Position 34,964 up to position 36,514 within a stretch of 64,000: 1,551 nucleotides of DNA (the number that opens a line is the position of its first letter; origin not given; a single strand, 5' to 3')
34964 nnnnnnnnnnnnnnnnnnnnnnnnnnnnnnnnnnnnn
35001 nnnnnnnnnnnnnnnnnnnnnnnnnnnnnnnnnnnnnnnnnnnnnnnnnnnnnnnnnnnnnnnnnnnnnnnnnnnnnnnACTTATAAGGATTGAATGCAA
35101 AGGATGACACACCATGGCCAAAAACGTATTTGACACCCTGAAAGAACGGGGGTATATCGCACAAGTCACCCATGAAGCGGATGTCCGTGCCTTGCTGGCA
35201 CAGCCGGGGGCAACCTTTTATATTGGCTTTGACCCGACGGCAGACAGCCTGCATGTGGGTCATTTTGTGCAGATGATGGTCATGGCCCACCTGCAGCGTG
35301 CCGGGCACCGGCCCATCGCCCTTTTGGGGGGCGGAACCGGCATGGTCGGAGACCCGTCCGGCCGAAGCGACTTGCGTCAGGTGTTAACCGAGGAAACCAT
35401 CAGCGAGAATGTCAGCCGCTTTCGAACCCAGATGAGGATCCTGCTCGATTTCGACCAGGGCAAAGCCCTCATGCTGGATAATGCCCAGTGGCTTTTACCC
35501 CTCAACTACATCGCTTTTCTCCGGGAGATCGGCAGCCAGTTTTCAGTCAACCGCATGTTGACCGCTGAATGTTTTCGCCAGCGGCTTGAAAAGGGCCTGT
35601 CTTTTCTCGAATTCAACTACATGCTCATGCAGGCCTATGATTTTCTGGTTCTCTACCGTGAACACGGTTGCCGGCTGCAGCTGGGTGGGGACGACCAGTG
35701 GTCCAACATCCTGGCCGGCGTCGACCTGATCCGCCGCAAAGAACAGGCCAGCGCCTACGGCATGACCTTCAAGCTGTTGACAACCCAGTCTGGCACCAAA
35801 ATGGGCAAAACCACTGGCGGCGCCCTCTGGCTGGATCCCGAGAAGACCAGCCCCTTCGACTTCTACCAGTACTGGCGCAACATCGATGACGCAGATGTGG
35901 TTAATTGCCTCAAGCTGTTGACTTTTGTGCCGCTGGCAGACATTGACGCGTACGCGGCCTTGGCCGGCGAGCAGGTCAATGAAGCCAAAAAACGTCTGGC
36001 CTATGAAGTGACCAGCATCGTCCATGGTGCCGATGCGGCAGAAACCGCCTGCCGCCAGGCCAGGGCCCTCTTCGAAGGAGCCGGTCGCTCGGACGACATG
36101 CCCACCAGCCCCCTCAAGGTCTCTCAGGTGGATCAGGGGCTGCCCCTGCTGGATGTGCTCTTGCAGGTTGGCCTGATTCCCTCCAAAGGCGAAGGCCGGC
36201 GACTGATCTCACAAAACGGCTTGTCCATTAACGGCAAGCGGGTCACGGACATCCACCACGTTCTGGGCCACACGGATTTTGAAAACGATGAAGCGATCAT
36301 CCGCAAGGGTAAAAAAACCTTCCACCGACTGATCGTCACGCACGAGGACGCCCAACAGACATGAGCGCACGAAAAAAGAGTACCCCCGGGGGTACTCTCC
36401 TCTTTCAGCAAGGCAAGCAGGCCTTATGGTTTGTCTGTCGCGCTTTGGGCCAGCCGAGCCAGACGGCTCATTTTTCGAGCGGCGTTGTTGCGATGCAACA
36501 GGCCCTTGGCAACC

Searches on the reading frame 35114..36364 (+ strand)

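Call 8: search_protein_families(library=pfam, proteins=[window:35114-36364:+])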
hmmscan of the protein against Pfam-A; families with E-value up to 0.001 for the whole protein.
window:35114-36364:+ (416 aa): 3 families
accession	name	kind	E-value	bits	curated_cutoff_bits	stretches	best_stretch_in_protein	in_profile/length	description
PF00579.31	tRNA-synt_1b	-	1.6e-78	264.5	21.1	1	34-321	7-292/292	tRNA synthetases class I (W and Y)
PF22421.1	SYY_C-terminal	-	8e-13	48.5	27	1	327-404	7-81/83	Tyrosine--tRNA ligase SYY-like C-terminal domain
PF01479.30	S4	-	8.9e-07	29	22.8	1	345-385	3-43/48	S4 domain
